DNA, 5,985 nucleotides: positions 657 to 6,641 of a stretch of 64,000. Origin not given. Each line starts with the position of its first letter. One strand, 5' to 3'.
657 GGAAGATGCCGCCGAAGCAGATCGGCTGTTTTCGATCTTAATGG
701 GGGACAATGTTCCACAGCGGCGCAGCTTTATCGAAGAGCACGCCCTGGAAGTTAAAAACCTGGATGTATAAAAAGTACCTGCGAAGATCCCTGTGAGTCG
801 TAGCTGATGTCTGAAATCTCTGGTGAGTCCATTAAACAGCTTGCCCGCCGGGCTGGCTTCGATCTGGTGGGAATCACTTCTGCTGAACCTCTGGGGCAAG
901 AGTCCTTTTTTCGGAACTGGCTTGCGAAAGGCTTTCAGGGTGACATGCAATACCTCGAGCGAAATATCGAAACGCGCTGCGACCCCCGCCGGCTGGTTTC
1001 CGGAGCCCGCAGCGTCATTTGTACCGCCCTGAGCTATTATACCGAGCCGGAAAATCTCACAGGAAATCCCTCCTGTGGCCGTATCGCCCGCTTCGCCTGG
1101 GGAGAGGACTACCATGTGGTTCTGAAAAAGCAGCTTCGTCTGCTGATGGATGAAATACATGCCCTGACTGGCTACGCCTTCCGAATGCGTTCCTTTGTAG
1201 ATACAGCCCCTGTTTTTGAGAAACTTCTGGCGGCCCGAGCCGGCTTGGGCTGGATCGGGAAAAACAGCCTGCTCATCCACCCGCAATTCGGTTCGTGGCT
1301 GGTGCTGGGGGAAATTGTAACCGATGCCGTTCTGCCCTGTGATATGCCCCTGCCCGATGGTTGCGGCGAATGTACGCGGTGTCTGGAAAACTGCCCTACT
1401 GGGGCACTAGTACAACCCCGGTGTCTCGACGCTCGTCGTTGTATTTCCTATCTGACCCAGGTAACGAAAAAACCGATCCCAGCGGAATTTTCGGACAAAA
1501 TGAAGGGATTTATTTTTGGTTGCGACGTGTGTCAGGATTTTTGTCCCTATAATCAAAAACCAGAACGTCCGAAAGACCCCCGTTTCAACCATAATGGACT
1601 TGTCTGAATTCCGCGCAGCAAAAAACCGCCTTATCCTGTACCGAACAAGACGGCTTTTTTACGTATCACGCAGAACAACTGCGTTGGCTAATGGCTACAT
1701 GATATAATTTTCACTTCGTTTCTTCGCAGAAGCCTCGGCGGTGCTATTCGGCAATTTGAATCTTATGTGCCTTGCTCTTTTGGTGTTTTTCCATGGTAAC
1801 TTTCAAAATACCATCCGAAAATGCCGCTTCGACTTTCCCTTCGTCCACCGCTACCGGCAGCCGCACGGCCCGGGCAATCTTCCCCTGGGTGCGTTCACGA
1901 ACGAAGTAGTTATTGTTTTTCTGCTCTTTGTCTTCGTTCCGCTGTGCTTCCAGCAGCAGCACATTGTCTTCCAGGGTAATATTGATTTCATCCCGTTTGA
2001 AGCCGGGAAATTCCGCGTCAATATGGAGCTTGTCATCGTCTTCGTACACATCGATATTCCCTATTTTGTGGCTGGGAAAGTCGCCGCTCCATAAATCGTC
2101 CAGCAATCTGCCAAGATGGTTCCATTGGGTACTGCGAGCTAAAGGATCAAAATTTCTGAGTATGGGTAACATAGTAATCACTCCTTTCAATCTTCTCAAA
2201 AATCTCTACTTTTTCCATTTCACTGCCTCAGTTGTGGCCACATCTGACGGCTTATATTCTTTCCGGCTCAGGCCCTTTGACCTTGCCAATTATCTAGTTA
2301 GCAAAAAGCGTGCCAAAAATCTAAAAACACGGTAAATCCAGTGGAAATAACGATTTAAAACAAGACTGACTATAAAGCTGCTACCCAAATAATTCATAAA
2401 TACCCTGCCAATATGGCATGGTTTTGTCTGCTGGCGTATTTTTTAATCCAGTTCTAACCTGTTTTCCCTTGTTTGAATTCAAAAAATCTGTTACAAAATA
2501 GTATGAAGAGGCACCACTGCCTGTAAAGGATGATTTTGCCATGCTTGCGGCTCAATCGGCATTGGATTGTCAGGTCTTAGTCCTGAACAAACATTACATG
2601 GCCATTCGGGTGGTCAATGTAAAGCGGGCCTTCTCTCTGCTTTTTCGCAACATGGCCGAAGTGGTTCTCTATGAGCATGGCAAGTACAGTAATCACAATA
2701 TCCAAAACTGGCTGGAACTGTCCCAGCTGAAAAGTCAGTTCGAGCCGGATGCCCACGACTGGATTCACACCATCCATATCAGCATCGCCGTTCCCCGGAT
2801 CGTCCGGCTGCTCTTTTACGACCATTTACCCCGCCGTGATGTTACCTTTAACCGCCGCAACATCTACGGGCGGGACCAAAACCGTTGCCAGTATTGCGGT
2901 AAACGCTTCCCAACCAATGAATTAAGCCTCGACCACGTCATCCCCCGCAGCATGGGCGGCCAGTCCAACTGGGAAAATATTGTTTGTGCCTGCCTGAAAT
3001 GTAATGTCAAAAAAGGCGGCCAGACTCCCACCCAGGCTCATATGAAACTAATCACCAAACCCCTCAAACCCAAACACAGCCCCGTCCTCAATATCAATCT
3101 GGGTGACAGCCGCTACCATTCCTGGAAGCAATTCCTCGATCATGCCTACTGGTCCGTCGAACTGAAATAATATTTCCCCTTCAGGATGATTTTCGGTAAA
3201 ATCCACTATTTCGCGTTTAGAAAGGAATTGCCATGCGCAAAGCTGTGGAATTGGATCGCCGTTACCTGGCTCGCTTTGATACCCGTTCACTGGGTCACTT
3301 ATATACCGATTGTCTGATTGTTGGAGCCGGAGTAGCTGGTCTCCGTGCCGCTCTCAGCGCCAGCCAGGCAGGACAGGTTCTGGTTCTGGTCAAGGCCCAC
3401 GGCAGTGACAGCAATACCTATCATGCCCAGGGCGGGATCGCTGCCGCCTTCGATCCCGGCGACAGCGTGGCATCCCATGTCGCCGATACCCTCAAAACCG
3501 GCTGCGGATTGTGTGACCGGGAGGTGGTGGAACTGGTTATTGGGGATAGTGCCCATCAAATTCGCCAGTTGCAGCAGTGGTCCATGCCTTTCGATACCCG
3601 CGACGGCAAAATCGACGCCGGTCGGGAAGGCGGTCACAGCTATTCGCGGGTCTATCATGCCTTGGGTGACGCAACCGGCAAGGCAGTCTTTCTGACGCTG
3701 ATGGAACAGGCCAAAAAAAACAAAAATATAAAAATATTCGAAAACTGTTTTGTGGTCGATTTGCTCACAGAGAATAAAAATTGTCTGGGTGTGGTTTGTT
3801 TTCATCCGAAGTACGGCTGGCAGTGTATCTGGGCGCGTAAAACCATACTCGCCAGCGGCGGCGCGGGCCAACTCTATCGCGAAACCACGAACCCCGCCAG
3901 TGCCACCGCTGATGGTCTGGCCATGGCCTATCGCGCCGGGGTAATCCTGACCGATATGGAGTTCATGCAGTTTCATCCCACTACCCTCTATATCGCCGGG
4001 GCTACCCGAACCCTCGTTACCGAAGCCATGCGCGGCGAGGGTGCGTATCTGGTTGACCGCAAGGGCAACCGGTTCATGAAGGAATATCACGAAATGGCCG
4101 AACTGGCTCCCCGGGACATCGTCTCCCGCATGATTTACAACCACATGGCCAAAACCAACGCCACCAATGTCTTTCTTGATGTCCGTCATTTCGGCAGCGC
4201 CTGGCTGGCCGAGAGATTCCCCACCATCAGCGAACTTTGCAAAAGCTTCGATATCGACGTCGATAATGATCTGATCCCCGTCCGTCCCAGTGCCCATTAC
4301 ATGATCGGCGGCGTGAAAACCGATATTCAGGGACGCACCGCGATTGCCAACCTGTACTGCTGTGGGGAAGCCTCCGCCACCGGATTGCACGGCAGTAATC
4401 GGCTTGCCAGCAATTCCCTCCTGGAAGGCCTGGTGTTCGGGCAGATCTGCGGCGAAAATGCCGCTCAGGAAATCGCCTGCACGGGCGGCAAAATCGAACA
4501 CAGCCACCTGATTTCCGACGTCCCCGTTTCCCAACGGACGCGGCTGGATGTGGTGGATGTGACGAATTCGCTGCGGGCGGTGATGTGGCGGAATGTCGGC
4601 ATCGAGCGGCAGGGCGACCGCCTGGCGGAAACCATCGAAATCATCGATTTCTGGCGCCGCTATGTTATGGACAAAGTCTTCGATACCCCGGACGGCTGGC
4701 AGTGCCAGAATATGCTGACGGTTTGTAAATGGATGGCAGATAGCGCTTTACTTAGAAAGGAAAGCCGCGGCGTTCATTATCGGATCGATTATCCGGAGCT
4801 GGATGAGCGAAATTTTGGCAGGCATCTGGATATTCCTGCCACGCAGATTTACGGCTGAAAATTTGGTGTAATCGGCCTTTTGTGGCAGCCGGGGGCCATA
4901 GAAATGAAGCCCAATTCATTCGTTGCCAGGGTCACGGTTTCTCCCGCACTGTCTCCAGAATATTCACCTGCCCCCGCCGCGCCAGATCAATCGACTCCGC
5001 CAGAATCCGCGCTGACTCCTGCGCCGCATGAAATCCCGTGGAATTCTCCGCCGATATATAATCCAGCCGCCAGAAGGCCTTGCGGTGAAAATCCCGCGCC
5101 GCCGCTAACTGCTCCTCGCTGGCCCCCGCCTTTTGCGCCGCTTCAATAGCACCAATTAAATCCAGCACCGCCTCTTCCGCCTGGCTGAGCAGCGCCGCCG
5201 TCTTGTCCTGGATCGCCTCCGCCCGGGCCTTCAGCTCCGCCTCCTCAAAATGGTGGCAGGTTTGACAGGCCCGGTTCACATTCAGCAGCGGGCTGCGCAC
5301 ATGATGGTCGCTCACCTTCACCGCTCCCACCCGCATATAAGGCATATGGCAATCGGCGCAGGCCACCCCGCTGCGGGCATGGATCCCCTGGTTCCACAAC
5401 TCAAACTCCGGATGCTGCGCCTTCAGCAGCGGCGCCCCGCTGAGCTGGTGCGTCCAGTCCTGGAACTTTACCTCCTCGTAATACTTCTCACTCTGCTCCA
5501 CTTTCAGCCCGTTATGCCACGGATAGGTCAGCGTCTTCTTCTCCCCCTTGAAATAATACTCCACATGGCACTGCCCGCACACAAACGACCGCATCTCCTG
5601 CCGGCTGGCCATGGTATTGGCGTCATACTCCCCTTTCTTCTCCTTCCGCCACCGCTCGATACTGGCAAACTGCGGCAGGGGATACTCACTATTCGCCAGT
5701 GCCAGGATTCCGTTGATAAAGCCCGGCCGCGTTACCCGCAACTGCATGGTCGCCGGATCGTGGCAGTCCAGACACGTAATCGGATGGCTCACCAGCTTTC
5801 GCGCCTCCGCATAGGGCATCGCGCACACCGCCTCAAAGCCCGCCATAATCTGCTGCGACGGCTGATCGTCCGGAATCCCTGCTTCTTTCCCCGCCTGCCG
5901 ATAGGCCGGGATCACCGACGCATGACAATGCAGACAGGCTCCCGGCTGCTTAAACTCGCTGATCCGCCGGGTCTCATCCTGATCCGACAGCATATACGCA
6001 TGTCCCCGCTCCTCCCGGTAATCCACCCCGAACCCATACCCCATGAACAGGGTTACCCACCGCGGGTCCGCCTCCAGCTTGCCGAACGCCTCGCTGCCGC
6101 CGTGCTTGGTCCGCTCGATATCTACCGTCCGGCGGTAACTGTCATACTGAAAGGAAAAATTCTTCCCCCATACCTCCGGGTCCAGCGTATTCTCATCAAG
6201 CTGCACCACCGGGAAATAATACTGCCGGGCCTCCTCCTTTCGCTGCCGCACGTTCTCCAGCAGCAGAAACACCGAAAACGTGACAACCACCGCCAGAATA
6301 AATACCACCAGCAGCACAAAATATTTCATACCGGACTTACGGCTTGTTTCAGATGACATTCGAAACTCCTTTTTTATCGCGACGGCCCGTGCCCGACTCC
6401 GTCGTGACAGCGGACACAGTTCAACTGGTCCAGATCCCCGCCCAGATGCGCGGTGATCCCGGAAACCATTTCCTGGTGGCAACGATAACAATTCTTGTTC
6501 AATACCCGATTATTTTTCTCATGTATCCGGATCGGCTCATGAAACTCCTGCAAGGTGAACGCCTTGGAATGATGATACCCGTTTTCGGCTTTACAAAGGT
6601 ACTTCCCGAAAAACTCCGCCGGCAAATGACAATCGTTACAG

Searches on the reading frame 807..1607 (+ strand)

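Call 67: search_protein_families(library=pfam, proteins=[window:807-1607:+], max_evalue=0.0001)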
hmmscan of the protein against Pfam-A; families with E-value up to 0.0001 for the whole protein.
window:807-1607:+ (266 aa): 2 families
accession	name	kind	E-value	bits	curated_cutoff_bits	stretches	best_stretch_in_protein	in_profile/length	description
PF08331.15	QueG_DUF1730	-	4.4e-22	78.2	25.1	1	57-133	1-77/77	Epoxyqueuosine reductase QueG, DUF1730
PF13484.11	Fer4_16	-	2.3e-20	73.6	30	1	186-249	2-66/66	4Fe-4S double cluster binding domain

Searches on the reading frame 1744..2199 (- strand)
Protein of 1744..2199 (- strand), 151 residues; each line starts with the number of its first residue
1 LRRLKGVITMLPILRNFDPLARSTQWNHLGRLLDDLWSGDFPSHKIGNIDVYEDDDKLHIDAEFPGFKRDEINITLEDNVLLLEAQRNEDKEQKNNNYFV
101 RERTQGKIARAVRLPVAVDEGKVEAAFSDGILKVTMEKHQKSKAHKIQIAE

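Call 70: search_protein_families(library=pfam, proteins=[window:1744-2199:-], max_evalue=0.0001)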
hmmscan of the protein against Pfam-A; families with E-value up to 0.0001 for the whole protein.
window:1744-2199:- (151 aa): 1 family
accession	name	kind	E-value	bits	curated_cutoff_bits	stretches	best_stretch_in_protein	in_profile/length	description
PF00011.27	HSP20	-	6.8e-22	77.9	20.8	1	51-149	2-101/102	Hsp20/alpha crystallin family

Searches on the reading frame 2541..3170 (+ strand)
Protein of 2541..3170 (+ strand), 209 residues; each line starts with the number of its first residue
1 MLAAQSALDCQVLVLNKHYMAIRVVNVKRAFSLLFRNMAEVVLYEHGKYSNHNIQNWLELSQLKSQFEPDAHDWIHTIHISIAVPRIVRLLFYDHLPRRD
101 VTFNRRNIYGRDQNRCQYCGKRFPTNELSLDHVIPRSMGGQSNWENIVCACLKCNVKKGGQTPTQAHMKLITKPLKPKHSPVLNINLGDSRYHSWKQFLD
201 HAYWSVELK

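Call 67: search_protein_families(library=pfam, proteins=[window:2541-3170:+], max_evalue=0.0001)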
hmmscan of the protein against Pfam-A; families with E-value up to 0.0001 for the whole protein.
window:2541-3170:+ (209 aa): 3 families
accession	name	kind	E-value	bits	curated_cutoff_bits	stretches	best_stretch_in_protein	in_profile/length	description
PF14279.12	HNH_5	-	5.9e-18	65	27.5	1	116-169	1-54/56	HNH endonuclease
PF01844.29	HNH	-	9.5e-15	54.9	21.4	1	116-159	1-45/47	HNH endonuclease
PF13395.12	HNH_4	-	6.9e-06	26.4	22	1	116-163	1-53/54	HNH endonuclease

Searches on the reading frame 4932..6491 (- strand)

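Call 67: search_protein_families(library=pfam, proteins=[window:4932-6491:-], max_evalue=0.0001)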
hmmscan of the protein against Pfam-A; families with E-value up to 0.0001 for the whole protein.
window:4932-6491:- (519 aa): 2 families
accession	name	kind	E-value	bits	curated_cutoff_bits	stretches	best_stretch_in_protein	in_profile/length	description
PF02335.20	Cytochrom_C552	-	4.1e-132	441.7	24.1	1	104-515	1-384/438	Cytochrome c552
PF14522.11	Cytochrome_C7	-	2.2e-09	37.4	24.8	0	370-419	7-54/67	Cytochrome c7 and related cytochrome c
